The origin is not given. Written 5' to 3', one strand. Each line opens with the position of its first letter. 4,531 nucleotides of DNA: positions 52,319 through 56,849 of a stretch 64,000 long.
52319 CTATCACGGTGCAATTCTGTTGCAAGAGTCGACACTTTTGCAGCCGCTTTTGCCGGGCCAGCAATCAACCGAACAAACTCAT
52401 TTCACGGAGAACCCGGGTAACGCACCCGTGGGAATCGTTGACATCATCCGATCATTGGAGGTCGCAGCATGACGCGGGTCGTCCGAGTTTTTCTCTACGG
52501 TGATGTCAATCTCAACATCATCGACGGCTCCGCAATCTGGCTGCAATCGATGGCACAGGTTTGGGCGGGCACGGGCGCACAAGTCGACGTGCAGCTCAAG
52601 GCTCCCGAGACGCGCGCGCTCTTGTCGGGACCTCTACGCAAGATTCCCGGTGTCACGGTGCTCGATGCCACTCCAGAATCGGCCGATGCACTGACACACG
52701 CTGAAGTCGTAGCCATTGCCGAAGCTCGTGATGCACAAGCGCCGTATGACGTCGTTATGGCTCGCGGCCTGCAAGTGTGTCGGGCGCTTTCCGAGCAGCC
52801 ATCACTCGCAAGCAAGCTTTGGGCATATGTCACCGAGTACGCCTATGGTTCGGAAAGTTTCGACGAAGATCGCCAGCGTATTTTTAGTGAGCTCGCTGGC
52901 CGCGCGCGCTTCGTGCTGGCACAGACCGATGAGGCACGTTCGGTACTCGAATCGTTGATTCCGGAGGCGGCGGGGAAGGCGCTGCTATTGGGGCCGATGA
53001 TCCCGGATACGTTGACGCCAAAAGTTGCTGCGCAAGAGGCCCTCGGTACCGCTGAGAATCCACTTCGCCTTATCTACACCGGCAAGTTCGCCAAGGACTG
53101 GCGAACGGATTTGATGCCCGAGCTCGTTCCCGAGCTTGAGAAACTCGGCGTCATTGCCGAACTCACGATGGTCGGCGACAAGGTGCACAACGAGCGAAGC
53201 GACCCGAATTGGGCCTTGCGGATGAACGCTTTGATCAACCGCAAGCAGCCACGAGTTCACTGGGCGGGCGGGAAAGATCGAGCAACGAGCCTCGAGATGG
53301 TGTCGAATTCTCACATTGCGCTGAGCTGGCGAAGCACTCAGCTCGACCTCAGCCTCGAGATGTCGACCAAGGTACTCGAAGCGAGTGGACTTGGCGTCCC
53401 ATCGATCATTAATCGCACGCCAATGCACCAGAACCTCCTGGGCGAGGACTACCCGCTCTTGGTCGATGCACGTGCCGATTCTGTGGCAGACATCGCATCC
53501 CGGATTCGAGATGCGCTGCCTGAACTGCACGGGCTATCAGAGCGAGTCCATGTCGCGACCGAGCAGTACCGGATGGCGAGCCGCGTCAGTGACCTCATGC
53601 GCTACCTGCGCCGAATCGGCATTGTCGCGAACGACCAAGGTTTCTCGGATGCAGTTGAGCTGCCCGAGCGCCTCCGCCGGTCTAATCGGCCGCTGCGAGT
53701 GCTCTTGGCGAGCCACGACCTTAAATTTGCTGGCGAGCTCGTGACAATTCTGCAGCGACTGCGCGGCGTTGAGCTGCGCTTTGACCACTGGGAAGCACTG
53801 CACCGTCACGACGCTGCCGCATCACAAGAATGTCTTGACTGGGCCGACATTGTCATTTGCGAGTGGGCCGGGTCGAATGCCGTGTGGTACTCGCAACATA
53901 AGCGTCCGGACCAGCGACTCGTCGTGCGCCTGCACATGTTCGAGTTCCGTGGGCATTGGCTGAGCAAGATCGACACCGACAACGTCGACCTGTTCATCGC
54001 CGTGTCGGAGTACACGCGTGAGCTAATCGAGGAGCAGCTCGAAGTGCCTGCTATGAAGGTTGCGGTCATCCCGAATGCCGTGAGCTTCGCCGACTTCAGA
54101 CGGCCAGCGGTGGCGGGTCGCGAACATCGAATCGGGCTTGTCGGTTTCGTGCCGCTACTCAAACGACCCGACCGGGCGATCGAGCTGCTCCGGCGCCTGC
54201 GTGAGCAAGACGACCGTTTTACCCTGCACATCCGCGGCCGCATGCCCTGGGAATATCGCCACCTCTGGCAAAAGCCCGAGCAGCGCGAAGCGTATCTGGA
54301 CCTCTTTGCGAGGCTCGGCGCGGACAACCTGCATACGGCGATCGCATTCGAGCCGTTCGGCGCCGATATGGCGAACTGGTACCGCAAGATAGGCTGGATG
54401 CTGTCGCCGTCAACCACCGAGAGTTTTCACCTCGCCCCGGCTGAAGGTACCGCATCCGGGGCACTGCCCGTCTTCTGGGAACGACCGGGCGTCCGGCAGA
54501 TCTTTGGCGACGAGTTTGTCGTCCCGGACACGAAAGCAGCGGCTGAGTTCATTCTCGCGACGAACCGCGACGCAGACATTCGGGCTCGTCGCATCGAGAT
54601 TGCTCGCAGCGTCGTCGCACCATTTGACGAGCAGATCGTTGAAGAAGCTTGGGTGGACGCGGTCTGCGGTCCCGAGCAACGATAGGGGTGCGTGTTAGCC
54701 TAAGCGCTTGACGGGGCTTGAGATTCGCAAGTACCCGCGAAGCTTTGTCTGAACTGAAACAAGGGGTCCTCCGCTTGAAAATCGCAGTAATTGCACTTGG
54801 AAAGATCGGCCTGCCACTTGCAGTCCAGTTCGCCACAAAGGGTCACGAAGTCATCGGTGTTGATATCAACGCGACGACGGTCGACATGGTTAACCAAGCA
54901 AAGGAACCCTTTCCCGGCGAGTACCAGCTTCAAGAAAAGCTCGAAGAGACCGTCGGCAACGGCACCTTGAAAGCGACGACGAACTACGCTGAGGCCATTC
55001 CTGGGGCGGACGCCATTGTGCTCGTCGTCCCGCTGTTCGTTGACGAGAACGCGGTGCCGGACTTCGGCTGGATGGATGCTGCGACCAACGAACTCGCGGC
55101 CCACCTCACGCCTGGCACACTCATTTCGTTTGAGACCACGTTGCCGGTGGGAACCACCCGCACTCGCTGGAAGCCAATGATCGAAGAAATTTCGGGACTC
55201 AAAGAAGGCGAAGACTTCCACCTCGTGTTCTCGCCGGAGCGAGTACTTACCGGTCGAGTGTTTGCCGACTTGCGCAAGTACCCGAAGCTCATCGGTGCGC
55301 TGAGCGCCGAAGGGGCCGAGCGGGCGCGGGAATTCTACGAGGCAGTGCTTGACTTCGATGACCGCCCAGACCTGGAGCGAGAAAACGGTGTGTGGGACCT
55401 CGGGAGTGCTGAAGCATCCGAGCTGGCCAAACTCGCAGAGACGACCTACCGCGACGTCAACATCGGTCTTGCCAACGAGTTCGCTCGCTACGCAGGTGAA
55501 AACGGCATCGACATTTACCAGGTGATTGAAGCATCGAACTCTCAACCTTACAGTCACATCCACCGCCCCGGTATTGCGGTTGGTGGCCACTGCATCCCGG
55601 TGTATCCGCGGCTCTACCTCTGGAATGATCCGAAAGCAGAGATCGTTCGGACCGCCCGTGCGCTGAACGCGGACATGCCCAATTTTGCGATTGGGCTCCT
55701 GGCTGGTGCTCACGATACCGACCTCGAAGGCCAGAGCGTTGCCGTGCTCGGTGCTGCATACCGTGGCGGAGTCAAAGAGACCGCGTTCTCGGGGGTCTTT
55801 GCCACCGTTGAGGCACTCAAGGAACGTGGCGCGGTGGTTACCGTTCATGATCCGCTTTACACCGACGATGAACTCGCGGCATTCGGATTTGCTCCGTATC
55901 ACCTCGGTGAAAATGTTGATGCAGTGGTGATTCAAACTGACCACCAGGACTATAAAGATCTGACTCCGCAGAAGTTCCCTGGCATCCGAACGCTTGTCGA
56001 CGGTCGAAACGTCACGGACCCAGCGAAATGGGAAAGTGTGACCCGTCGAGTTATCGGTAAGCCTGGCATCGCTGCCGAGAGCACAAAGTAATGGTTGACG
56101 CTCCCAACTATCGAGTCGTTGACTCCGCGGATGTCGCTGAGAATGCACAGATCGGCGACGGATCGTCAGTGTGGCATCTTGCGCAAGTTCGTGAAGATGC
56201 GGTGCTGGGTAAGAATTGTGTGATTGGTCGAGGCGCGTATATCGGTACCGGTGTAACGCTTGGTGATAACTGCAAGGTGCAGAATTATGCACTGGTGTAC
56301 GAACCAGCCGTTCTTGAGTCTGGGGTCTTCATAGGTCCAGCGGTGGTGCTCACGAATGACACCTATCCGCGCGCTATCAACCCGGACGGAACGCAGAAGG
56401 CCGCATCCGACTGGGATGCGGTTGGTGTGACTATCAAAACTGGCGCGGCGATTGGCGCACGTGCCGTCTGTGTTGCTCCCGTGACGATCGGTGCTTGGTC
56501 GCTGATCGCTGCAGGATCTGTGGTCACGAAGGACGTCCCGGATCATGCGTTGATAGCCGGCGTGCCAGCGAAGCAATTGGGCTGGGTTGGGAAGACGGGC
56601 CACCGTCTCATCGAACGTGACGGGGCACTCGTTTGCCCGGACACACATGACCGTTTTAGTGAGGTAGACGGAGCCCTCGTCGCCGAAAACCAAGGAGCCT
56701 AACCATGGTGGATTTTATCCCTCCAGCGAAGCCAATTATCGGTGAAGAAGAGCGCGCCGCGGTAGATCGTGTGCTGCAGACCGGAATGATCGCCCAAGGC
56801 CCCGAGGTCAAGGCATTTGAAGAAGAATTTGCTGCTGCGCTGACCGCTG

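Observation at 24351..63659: A ~40-kb ABC-exporter-dependent wall glycopolymer locus built around acetamido-uronic acids, with mostly uncharacterised enzymes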

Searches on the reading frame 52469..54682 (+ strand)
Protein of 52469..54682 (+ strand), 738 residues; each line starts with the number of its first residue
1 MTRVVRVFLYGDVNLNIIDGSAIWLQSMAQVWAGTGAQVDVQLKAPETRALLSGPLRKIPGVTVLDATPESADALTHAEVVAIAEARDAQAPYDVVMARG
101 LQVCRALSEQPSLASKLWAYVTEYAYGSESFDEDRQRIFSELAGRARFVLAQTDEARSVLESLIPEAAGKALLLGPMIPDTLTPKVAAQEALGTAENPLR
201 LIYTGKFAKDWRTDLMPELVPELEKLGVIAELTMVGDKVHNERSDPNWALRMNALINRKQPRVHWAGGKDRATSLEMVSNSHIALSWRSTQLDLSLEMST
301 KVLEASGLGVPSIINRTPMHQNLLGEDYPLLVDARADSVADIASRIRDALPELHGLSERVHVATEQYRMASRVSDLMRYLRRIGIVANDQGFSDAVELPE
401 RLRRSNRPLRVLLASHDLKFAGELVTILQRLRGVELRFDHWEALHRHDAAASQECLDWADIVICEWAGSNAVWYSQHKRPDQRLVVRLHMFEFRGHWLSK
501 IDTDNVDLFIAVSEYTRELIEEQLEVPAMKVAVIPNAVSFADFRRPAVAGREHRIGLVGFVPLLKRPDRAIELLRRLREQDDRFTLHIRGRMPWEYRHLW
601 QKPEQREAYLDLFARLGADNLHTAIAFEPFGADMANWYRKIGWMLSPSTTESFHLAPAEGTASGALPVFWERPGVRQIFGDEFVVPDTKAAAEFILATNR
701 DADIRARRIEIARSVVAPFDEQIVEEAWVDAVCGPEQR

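Call 5: search_protein_families(library=pfam, proteins=[window:52469-54682:+], max_evalue=0.01)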
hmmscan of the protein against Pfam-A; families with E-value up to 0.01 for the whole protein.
window:52469-54682:+ (738 aa): 5 families
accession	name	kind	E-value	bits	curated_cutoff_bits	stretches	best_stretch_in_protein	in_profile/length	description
PF13692.12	Glyco_trans_1_4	-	3.2e-12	47.4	27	2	554-696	3-137/142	Glycosyl transferases group 1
PF00534.26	Glycos_transf_1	-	1.6e-11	44.5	26.4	1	552-713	15-170/172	Glycosyl transferases group 1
PF13439.12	Glyco_transf_4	-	1.2e-07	32.3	28.5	1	454-539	71-167/170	Glycosyltransferase Family 4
PF13524.12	Glyco_trans_1_2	-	2.3e-05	24.8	25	0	263-376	29-142/144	Glycosyl transferase-like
PF20706.3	GT4-conflict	-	0.00031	20.3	26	1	516-702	161-340/385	Family 4 Glycosyltransferase in conflict systems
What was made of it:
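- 52469..54685 (+): Dual glycosyltransferase paralog, 738 aa. Pfam (call 5).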

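Call 10: search_protein_families(library=ncbifam, proteins=[window:52469-54682:+], max_evalue=0.00001)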
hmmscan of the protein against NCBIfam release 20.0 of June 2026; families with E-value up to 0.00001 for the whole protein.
window:52469-54682:+ (738 aa): 0 families

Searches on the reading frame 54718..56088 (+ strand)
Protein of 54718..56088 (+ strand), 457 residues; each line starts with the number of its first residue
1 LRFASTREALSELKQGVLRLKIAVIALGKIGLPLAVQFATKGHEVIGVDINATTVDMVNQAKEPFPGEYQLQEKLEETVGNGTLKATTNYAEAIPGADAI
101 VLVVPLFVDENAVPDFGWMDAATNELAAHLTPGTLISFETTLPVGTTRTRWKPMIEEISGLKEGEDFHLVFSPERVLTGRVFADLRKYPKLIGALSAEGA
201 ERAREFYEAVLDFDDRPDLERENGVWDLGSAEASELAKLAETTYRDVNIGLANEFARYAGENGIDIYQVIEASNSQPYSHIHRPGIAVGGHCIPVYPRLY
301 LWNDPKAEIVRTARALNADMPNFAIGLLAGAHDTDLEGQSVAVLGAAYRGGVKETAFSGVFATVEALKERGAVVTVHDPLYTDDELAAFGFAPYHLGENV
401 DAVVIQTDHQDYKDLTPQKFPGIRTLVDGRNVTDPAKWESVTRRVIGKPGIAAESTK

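Call 5: search_protein_families(library=pfam, proteins=[window:54718-56088:+], max_evalue=0.01)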
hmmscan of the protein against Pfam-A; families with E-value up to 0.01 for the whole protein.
window:54718-56088:+ (457 aa): 7 families
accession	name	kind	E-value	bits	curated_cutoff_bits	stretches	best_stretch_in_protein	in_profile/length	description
PF03721.20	UDPG_MGDP_dh_N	-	1.1e-32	113.5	27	1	21-200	2-180/187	UDP-glucose/GDP-mannose dehydrogenase family, NAD binding domain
PF00984.24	UDPG_MGDP_dh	-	6.4e-19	68.3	25.4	1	233-317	2-92/94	UDP-glucose/GDP-mannose dehydrogenase family, central domain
PF03720.21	UDPG_MGDP_dh_C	-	3.1e-16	60.1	30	1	342-435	1-103/103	UDP-glucose/GDP-mannose dehydrogenase family, UDP binding domain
PF01210.29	NAD_Gly3P_dh_N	-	6.4e-06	26.7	23.1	1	21-107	1-80/158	NAD-dependent glycerol-3-phosphate dehydrogenase N-terminus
PF03446.21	NAD_binding_2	-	1.1e-05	25.9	21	1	21-150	1-103/161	NAD binding domain of 6-phosphogluconate dehydrogenase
PF03807.23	F420_oxidored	-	0.0002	22.3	21.6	1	21-108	1-71/94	NADP oxidoreductase coenzyme F420-dependent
PF02737.24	3HCDH_N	-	0.00066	20.1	22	1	21-101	1-83/180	3-hydroxyacyl-CoA dehydrogenase, NAD binding domain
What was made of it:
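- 54718..56091 (+): NDP-N-acetylhexosamine 6-dehydrogenase (WbpA position; WecC/Cap5O family). Three UDPG_MGDP_dh domains (call 5).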

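Call 10: search_protein_families(library=ncbifam, proteins=[window:54718-56088:+], max_evalue=0.00001)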
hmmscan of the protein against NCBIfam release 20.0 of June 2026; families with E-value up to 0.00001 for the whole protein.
window:54718-56088:+ (457 aa): 7 families
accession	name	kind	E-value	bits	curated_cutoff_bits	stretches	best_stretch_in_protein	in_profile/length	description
TIGR03026.1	NDP-sugDHase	subfamily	8.3e-91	304.8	189.8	1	21-430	2-412/413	nucleotide sugar dehydrogenase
NF040825.1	UDPMaNacDH_Arch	equivalog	1e-81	275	750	1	21-435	2-403/418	UDP-N-acetyl-D-mannosamine dehydrogenase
NF008286.0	PRK11064.1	equivalog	5.3e-57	193.3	459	1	21-430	5-416/420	UDP-N-acetyl-D-mannosamine dehydrogenase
NF041297.1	UDPGDh_AglM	equivalog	9.1e-42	143.4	670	1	21-435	2-419/429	UDP-glucose 6-dehydrogenase AglM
NF011729.0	PRK15182.1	equivalog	5e-34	117.8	592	1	16-419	3-398/425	Vi polysaccharide biosynthesis UDP-N-acetylglucosamine C-6 dehydrogenase TviB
NF047673.2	TeichurnBiosyTuaD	equivalog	3.9e-26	92.2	700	1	21-454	3-437/439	UDP-glucose 6-dehydrogenase TuaD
NF011631.0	PRK15057.1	equivalog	1e-11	44.6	757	1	20-301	1-262/388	UDP-glucose 6-dehydrogenase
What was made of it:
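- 54718..56091 (+): TIGR03026 305 bits (call 10).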

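Call 15: search_solved_structures(query=window:54718-56088:+, max_evalue=1e-10)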
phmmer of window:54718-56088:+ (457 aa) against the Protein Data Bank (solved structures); distinct sequences matched with E-value up to 1e-10: 14.
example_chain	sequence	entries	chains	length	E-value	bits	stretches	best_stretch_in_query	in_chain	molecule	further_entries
4r16_A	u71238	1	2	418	9.1e-68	232.3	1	21-433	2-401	418aa long hypothetical UDP-N-acetyl-D-mannosaminuronic acid dehydrogenase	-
3ojl_A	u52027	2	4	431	3.1e-52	181.1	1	21-433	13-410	Cap5O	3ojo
4xr9_A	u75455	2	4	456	1.7e-44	155.6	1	20-398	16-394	CalS8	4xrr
3g79_A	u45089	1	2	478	9.3e-41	143.3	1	16-438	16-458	NDP-N-acetyl-D-galactosaminuronic acid dehydrogenase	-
3vtf_A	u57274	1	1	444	9.1e-28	100.5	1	19-432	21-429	UDP-glucose 6-dehydrogenase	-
4a7p_A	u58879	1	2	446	8.1e-25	90.7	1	20-444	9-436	UDP-GLUCOSE DEHYDROGENASE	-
1mfz_A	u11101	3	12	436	2.3e-23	86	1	21-376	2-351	GDP-mannose 6-dehydrogenase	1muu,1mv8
2y0d_A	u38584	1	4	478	1.2e-22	83.6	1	21-384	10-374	UDP-GLUCOSE DEHYDROGENASE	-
2y0c_A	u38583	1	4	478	6e-22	81.3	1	21-384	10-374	UDP-GLUCOSE DEHYDROGENASE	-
3gg2_A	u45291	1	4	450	9.5e-22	80.6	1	19-402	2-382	Sugar dehydrogenase, UDP-glucose/GDP-mannose dehydrogenase family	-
2y0e_A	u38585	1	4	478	1.1e-21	80.4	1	21-384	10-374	UDP-GLUCOSE DEHYDROGENASE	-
3phl_A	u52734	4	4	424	8.6e-20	74.2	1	13-386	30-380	UDP-glucose 6-dehydrogenase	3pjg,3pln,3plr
3pid_A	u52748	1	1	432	9.1e-20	74.1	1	13-386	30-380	UDP-glucose 6-dehydrogenase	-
7kws_A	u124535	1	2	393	1.6e-11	46.9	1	20-301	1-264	UDP-glucose 6-dehydrogenase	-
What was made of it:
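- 54718..56091 (+): Best PDB matches 4r16 and Cap5O (call 15).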

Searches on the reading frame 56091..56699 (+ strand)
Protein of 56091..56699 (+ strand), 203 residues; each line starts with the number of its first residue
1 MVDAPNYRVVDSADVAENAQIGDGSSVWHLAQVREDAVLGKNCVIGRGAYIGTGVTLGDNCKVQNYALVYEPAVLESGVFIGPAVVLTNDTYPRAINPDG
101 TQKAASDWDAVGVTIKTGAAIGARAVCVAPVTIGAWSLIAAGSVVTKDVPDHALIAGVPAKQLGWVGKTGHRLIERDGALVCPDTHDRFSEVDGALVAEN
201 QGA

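Call 5: search_protein_families(library=pfam, proteins=[window:56091-56699:+], max_evalue=0.01)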
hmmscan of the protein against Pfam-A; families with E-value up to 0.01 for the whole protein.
window:56091-56699:+ (203 aa): 3 families
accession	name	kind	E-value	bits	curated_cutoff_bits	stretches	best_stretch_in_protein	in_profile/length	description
PF00132.30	Hexapep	-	3e-21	74.6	27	3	18-52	1-35/36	Bacterial transferase hexapeptide (six repeats)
PF14602.12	Hexapep_2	-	4.7e-12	45.9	27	2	39-65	4-28/34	Hexapeptide repeat of succinyl-transferase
PF25084.1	LbH_EIF2B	-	2.6e-11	43.9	54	1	8-90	11-96/105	EIF2B subunit epsilon LbH domain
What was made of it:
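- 56091..56702 (+): WbpD/WlbB-type 3-N-acetyltransferase. Hexapep (call 5).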

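Call 10: search_protein_families(library=ncbifam, proteins=[window:56091-56699:+], max_evalue=0.00001)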
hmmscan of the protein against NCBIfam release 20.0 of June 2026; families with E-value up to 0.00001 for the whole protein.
window:56091-56699:+ (203 aa): 36 families (the best 25 are shown)
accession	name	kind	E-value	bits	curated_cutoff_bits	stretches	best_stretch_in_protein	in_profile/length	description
TIGR03570.1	NeuD_NnaD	subfamily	1.2e-22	80.5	160.8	2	112-161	153-202/202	NeuD/PglB/VioB family sugar acetyltransferase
NF002060.0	PRK00892.1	subfamily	9.2e-17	61.2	207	1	7-95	102-190/345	UDP-3-O-(3-hydroxymyristoyl)glucosamine N-acyltransferase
TIGR03532.1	DapD_Ac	equivalog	2e-15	57.1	231.75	1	31-166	93-214/231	2,3,4,5-tetrahydropyridine-2,6-dicarboxylate N-acetyltransferase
TIGR01173.1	glmU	equivalog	3.1e-15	56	366.85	1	9-157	305-436/452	bifunctional UDP-N-acetylglucosamine diphosphorylase/glucosamine-1-phosphate N-acetyltransferase GlmU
NF003657.0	PRK05289.1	equivalog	4.1e-15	55.6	226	2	9-69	6-66/264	acyl-ACP--UDP-N-acetylglucosamine O-acyltransferase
TIGR01853.1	lipid_A_lpxD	equivalog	7.6e-15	54.7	242.5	1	9-106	95-192/325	UDP-3-O-(3-hydroxymyristoyl)glucosamine N-acyltransferase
NF010935.0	PRK14355.1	equivalog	5.7e-14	51.6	718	1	115-156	400-441/459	bifunctional UDP-N-acetylglucosamine diphosphorylase/glucosamine-1-phosphate N-acetyltransferase GlmU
NF010933.0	PRK14353.1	equivalog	2.1e-13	49.7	505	1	14-157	288-425/453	bifunctional UDP-N-acetylglucosamine diphosphorylase/glucosamine-1-phosphate N-acetyltransferase GlmU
NF010940.0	PRK14360.1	equivalog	4.1e-13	48.7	602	1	15-156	310-434/452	bifunctional UDP-N-acetylglucosamine diphosphorylase/glucosamine-1-phosphate N-acetyltransferase GlmU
NF010937.0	PRK14357.1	equivalog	1.5e-12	47.2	658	1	16-158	304-429/448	bifunctional UDP-N-acetylglucosamine diphosphorylase/glucosamine-1-phosphate N-acetyltransferase GlmU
NF010936.0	PRK14356.1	equivalog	1.5e-12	47.2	666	1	9-154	295-440/456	bifunctional UDP-N-acetylglucosamine diphosphorylase/glucosamine-1-phosphate N-acetyltransferase GlmU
NF010934.1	PRK14354.1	equivalog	2.8e-12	45.9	450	1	14-155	309-433/447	bifunctional UDP-N-acetylglucosamine diphosphorylase/glucosamine-1-phosphate N-acetyltransferase GlmU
NF041874.1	EPS_EpsC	equivalog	2.9e-12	46.6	150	1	114-162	115-163/168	serine O-acetyltransferase EpsC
NF007499.0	PRK10092.1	equivalog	9.6e-12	45.1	314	1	99-161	116-178/183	maltose O-acetyltransferase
NF007797.0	PRK10502.1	subfamily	2.6e-11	43.5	192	1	109-162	122-175/183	WcaF family extracellular polysaccharide biosynthesis acetyltransferase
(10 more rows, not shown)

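Call 18: search_solved_structures(query=window:56091-56699:+, max_evalue=1e-8)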
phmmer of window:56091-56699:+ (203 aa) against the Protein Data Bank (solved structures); distinct sequences matched with E-value up to 1e-8: 14.
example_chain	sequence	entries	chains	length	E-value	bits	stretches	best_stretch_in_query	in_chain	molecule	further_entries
3mqg_A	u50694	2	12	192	3.4e-35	124.9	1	12-195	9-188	Lipopolysaccharides biosynthesis acetyltransferase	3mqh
4mzu_A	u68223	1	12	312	6.4e-23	84.8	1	14-167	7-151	WxcM-like protein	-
7s43_A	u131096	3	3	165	1e-20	77.6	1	13-153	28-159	N-acetyltransferase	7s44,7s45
7s3u_A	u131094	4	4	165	7.1e-20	74.9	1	13-153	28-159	N-acetyltransferase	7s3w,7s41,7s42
3fs8_A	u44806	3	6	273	5.4e-19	72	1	19-172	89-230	QdtC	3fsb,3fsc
3r0s_A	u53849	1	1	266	2.4e-12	50.3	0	9-70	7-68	Acyl-[acyl-carrier-protein]--UDP-N-acetylglucosamine O-acyltransferase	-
6tjh_A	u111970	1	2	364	4.1e-12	49.5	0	82-104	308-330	Cake9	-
6tji_A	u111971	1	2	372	6.3e-12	48.9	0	82-104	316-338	Cake10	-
6tjg_A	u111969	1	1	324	7.1e-11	45.5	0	82-104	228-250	Cake8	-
3cj8_A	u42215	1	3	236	1.8e-10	44.2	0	110-166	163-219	2,3,4,5-tetrahydropyridine-2,6-dicarboxylate N-acetyltransferase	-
3r8y_A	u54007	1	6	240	2.3e-10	43.8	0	112-164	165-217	2,3,4,5-tetrahydropyridine-2,6-dicarboxylate N-acetyltransferase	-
2ic7_A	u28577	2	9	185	1.4e-09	41.2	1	77-166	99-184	Maltose transacetylase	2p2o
4hzd_A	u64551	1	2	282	9.3e-09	38.6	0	77-170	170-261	CysE, serine acetyltransferase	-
4hzc_A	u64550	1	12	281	1e-08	38.5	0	77-170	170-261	CysE, serine acetyltransferase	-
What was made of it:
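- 56091..56702 (+): Best PDB match 3mqg, titled 'lipopolysaccharides biosynthesis acetyltransferase', E=3.4e-35 (call 18).
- On Wbp/Wlb UDP-ManNAc3NAcA pathway: Best PDB hit is 3mqg, E=3.4e-35, well ahead of other hexapeptide transferases (call 18).
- The acetyltransferase best matches 3mqg (call 18).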
